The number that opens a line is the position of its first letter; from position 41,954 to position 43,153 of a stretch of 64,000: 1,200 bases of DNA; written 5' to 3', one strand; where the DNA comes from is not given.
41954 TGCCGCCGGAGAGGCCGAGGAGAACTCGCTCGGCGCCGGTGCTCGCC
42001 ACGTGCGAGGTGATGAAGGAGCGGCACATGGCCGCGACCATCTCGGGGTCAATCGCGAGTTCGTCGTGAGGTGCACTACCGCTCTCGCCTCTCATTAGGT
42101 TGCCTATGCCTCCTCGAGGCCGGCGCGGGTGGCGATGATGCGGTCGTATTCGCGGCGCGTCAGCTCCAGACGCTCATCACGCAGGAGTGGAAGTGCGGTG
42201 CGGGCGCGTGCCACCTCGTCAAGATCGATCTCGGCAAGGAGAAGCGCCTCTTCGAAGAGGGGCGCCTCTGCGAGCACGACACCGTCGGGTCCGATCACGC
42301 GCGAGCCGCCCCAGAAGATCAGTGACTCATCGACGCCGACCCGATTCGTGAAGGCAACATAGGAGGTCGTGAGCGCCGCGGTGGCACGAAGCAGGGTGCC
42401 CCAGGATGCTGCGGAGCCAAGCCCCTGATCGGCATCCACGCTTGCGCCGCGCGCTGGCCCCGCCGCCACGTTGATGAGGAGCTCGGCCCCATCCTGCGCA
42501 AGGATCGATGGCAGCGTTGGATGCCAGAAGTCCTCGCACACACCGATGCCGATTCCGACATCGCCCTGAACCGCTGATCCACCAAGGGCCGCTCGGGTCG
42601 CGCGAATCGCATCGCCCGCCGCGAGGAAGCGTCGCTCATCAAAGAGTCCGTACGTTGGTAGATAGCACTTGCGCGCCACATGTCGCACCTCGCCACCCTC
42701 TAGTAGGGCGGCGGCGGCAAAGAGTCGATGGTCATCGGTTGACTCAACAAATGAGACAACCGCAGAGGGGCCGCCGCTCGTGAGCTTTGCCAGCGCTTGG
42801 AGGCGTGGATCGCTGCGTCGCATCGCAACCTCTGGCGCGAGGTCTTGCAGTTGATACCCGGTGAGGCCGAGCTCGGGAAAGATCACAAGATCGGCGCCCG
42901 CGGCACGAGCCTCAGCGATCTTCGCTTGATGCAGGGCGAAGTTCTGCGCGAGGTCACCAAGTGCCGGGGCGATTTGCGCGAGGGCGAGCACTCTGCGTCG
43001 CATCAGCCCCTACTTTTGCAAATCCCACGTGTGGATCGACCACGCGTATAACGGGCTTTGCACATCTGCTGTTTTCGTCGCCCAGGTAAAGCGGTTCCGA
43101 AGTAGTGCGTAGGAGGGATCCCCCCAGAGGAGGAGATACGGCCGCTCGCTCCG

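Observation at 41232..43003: Glutamine-dependent NAD+ synthetase encoded as two separate adjacent genes (glutaminase subunit + short NadE)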

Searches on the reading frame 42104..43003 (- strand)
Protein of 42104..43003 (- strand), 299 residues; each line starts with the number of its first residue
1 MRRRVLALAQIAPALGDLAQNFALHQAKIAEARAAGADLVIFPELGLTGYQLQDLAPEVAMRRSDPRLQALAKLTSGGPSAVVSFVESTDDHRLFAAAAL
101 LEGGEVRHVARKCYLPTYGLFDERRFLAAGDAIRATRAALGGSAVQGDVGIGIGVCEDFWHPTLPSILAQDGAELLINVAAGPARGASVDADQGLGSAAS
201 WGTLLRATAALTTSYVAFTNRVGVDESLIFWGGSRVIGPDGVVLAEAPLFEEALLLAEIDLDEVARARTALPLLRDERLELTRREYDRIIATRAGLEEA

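Call 3: search_protein_families(library=pfam, proteins=[window:42104-43003:-], max_evalue=0.01)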
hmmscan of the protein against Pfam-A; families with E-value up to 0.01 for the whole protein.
window:42104-43003:- (299 aa): 1 family
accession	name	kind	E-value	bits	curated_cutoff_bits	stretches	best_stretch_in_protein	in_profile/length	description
PF00795.27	CN_hydrolase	-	4.2e-39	134.9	23.2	1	6-268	2-255/256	Carbon-nitrogen hydrolase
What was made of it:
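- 42104..43003 (-): G-subunit: a stand-alone nitrilase-superfamily glutaminase (299 aa plus stop). Pfam CN_hydrolase 4.2e-39 (call 3).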

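Call 4: search_protein_families(library=ncbifam, proteins=[window:42104-43003:-], max_evalue=0.01)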
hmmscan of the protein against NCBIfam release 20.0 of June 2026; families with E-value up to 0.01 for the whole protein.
window:42104-43003:- (299 aa): 10 families
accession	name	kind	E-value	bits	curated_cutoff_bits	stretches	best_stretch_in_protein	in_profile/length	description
NF010588.0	PRK13981.1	equivalog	2.7e-42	144.9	479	1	5-262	6-247/546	NAD+ synthase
NF002730.0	PRK02628.1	equivalog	1.6e-27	96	473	1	7-288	16-304/677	NAD(+) synthase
TIGR03381.1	agmatine_aguB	equivalog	9.4e-25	87.5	410.25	1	9-282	6-276/279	N-carbamoylputrescine amidase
NF033621.1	de_GSH_amidase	exception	1.8e-17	63.6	355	1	7-279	3-255/260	deaminated glutathione amidase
NF040852.1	nitrile_Arch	equivalog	5.6e-11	42.1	500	1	6-266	3-242/262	nitrilase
NF007757.0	PRK10438.1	equivalog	5.1e-10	39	249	1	197-276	169-249/256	amidohydrolase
NF009802.0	PRK13286.1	equivalog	7.7e-07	28.4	427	1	155-290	165-288/345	aliphatic amidase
NF009803.0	PRK13287.1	equivalog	1.5e-06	27.3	406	1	29-286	45-283/333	formamidase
NF043013.1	DeGluthAmidYersProt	equivalog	8.7e-06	25.1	500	1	149-280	149-271/278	deaminated glutathione amidase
TIGR04048.1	nitrile_sll0784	equivalog_domain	0.00037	19.5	502.6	1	7-72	6-72/301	Nit6803 family nitrilase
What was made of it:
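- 42104..43003 (-): Best NCBIfam match is the N-terminal half of fused NAD+ synthase PRK13981, 2.7e-42 (call 4).
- Its best NCBIfam match is the G-half of fused NAD+ synthase, at 145 bits, against 87.5 bits for N-carbamoylputrescine amidase (call 4).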

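Call 7: search_solved_structures(query=window:42104-43003:-, max_evalue=0.001, show_alignments=2)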
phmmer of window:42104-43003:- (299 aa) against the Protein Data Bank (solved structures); distinct sequences matched with E-value up to 0.001: 43.
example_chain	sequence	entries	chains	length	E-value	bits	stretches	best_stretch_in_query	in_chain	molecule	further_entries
5kha_A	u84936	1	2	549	7.3e-23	84.5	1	5-263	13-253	Glutamine-dependent NAD+ synthetase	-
3n05_A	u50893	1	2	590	5.2e-20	75.2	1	6-267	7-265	NH(3)-dependent NAD(+) synthetase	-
4f4h_A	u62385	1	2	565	3.3e-18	69.3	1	6-265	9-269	Glutamine dependent NAD+ synthetase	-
5h8i_A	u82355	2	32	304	2.6e-15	59.7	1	7-281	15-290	N-carbamoylputrescine amidohydrolase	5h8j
3dla_A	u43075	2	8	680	3e-15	59.6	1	14-266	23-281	Glutamine-dependent NAD(+) synthetase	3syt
5h8k_A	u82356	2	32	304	6e-14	55.3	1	7-281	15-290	N-carbamoylputrescine amidohydrolase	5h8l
6ofc_A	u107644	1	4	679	7e-14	55.1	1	14-266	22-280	Glutamine-dependent NAD(+) synthetase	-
3sdb_A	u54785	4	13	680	7.1e-14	55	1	14-266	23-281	Glutamine-dependent NAD(+) synthetase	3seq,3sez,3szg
6mg6_A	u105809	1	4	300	4.4e-13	52.4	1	100-281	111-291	Carbon-nitrogen hydrolase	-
2w1v_A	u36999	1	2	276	3.2e-11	46.3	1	29-282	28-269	NITRILASE HOMOLOG 2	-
3p8k_A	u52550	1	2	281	1.6e-08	37.5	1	11-281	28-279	Hydrolase, carbon-nitrogen family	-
3ivz_A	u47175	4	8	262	5.4e-08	35.8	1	7-268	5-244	Nitrilase | Beta ureidopropionase (Beta-alanine synthase)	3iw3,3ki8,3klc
1j31_A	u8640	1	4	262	6.2e-08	35.5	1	9-266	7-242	Hypothetical protein PH0642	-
6led_A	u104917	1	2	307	1.5e-07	34.3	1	29-264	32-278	N-carbamoyl-D-amino-acid hydrolase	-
6lcg_A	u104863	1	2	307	2.8e-07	33.4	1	29-264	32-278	N-carbamoyl-D-amino-acid hydrolase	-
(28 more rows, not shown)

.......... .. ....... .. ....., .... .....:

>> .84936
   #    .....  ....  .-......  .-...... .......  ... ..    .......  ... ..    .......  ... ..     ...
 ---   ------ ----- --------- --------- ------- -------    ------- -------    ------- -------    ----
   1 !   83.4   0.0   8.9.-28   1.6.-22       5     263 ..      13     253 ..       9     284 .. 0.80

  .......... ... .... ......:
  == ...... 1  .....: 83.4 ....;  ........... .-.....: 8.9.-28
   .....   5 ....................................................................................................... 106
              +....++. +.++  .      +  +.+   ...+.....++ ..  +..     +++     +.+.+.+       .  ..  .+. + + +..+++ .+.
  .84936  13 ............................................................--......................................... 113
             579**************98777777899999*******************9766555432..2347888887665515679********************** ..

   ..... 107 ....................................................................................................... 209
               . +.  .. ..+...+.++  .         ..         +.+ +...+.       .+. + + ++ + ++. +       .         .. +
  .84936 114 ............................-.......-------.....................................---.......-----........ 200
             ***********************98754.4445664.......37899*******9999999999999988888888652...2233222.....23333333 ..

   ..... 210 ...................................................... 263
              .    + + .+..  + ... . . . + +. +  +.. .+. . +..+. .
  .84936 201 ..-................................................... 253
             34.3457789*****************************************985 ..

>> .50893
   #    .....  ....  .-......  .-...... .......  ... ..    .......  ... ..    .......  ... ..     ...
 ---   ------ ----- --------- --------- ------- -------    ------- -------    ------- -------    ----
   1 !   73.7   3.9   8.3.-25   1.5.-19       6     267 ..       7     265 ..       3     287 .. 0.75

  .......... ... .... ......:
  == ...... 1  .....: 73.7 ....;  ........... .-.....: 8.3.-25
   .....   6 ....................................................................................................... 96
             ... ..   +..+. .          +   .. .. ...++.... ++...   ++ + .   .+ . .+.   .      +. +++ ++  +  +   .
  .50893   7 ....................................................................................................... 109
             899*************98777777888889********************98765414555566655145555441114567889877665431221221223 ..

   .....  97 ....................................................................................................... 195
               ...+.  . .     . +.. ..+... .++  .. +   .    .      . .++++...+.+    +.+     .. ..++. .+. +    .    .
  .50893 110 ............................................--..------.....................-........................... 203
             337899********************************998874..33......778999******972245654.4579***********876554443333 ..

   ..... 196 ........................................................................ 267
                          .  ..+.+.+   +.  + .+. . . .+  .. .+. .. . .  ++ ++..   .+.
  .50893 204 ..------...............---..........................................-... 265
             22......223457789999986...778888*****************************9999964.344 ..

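Call 13: find_homologous_proteins(query=window:42104-43003:-, max_evalue=1e-10)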
Query window:42104-43003:- (299 aa): 7118 proteins with E <= 1e-10 among 8000 candidates; the best 120 are listed.
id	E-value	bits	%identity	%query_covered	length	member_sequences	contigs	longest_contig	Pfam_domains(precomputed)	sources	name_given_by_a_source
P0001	5.1e-184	628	99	100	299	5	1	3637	PF00795.28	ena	-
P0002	2.3e-183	626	99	100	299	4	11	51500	PF00795.28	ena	-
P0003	8.3e-182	621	98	100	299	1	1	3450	PF00795.28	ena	-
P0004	2.6e-181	619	97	100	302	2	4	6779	PF00795.28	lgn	-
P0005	5.6e-181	618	97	100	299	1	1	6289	PF00795.28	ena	-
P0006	3.5e-180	615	96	100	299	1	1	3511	PF00795.28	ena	-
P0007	7.0e-180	614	96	100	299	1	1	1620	PF00795.28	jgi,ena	jgi:predicted amidohydrolase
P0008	7.8e-180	614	96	100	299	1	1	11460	PF00795.28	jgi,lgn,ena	jgi:predicted amidohydrolase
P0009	1.0e-179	614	95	100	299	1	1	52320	PF00795.28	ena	-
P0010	1.3e-179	614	95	100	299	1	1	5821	PF00795.28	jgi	jgi:predicted amidohydrolase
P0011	2.0e-179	613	96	100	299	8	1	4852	PF00795.28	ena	-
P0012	6.9e-179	611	96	100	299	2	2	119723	PF00795.28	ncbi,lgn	-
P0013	8.1e-179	611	96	100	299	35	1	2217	PF00795.28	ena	-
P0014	2.1e-178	610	96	100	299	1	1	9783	PF00795.28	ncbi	-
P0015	2.7e-178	609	94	100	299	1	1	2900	PF00795.28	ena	-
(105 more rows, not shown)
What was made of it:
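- More than 100 clusters of 298-302-aa stand-alone proteins were found in many samples (call 13).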

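Call 18: find_encoding_contigs(protein=P0012, flank=6000, max_places=3)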
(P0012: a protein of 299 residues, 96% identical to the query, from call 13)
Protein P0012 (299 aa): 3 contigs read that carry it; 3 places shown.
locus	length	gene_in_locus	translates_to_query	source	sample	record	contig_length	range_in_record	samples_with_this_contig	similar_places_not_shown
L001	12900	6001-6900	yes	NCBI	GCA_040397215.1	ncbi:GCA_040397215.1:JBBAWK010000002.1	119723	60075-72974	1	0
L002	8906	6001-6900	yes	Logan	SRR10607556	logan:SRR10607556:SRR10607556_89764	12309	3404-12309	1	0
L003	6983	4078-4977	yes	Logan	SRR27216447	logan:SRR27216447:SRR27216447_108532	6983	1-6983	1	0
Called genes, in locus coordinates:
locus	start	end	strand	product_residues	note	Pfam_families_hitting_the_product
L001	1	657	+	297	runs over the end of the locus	PF01156:IU_nuc_hydro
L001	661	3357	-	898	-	PF00330:Aconitase, PF00694:Aconitase_C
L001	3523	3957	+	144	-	PF00293:NUDIX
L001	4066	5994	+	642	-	PF00496:SBP_bac_5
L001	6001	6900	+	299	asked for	PF00795:CN_hydrolase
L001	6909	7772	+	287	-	PF02540:NAD_synthase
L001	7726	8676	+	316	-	PF00590:TP_methylase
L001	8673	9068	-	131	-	PF00436:SSB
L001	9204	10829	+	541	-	PF09334:tRNA-synt_1g, PF00133:tRNA-synt_1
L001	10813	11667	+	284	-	PF01026:TatD_DNase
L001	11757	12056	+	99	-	PF00166:Cpn10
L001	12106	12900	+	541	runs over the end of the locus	PF00118:Cpn60_TCP1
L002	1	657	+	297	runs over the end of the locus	PF01156:IU_nuc_hydro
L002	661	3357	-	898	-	PF00330:Aconitase, PF00694:Aconitase_C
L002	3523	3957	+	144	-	PF00293:NUDIX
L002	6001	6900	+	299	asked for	PF00795:CN_hydrolase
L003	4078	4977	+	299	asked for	PF00795:CN_hydrolase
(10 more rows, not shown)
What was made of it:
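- The same two-ORF layout, with its own ATG and an 8-nt gap, occurs in independent assemblies from NCBI and Logan (call 18).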

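Call 20: search_solved_structures(query=window:42104-43003:-, max_evalue=1e-14, show_alignments=5)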
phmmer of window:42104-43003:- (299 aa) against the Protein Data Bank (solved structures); distinct sequences matched with E-value up to 1e-14: 5.
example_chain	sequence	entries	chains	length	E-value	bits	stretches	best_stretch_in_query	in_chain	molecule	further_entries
5kha_A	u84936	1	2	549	7.3e-23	84.5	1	5-263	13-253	Glutamine-dependent NAD+ synthetase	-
3n05_A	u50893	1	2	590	5.2e-20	75.2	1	6-267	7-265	NH(3)-dependent NAD(+) synthetase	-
4f4h_A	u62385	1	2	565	3.3e-18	69.3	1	6-265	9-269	Glutamine dependent NAD+ synthetase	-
5h8i_A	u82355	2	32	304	2.6e-15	59.7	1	7-281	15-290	N-carbamoylputrescine amidohydrolase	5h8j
3dla_A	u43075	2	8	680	3e-15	59.6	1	14-266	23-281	Glutamine-dependent NAD(+) synthetase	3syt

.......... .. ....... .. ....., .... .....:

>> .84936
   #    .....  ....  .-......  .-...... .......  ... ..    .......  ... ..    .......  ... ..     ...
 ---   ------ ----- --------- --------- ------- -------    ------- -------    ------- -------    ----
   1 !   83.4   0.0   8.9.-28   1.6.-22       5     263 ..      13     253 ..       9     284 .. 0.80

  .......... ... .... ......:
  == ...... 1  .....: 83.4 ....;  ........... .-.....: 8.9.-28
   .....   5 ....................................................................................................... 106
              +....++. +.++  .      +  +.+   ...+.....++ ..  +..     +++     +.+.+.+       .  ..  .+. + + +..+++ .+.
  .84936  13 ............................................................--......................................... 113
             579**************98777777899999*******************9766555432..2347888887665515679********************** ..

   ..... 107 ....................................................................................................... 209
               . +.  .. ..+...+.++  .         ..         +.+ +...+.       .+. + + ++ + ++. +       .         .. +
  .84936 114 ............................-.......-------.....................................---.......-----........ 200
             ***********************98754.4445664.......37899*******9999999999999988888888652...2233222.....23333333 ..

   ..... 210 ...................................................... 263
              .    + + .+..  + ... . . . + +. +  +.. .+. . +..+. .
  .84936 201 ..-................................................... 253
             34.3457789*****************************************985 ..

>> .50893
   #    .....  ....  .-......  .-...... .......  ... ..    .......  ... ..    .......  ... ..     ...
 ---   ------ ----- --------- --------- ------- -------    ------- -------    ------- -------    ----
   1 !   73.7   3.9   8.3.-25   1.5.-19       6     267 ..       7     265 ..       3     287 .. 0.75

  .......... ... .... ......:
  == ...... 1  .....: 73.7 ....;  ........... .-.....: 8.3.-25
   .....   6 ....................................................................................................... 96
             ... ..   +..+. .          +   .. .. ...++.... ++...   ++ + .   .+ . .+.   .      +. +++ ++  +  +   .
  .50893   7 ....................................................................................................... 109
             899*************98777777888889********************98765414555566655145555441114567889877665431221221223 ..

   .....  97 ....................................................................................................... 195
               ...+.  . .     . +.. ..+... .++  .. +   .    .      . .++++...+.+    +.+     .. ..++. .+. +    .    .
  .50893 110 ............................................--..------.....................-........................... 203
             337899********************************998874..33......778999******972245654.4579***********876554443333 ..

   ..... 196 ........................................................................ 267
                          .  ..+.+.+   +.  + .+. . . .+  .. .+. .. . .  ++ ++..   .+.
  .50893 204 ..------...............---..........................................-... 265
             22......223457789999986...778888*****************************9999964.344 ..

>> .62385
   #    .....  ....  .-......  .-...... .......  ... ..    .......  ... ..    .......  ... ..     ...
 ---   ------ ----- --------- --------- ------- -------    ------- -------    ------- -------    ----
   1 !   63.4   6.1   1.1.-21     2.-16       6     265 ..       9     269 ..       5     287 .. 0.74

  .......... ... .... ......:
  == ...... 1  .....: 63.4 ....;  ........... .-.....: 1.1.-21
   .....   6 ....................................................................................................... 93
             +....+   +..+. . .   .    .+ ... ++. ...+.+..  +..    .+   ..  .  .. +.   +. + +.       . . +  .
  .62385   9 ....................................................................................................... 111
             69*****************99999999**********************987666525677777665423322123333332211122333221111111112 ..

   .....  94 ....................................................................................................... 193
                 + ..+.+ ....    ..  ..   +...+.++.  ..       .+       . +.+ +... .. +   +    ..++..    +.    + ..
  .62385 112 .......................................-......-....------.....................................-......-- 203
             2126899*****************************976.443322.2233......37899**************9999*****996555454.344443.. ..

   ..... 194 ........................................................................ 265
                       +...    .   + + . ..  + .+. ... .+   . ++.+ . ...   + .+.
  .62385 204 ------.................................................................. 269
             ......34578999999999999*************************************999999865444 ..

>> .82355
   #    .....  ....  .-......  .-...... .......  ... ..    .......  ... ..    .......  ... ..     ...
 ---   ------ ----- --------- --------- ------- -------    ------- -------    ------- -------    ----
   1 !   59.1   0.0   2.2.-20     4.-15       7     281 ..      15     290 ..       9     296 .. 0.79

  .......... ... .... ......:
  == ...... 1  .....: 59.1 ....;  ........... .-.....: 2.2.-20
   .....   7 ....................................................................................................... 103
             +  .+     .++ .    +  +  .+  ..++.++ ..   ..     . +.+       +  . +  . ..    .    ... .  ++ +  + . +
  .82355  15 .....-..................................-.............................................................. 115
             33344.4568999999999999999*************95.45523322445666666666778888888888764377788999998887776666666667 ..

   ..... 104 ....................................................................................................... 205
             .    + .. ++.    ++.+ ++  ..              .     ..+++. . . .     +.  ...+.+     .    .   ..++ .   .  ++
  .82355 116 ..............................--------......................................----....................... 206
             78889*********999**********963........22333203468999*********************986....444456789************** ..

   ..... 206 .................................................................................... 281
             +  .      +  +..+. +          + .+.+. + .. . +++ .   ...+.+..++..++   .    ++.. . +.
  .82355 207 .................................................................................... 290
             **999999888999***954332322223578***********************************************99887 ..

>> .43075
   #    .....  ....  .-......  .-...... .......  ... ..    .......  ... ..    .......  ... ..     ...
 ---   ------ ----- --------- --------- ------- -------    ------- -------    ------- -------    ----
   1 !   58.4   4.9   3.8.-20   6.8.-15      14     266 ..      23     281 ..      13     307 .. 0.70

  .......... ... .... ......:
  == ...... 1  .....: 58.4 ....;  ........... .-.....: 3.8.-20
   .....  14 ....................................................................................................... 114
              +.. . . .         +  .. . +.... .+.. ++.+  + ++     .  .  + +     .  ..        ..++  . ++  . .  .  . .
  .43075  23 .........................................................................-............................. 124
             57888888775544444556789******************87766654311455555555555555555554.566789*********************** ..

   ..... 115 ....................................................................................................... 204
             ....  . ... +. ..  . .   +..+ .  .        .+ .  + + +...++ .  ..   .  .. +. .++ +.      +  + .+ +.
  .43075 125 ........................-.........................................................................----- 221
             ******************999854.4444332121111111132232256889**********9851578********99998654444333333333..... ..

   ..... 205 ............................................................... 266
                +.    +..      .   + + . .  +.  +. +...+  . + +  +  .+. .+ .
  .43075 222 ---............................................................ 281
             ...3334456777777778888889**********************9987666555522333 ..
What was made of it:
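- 42872..42874 (-): Codon of catalytic Glu44 (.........). Aligns with Glu52 of M. tuberculosis NadE (call 20).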
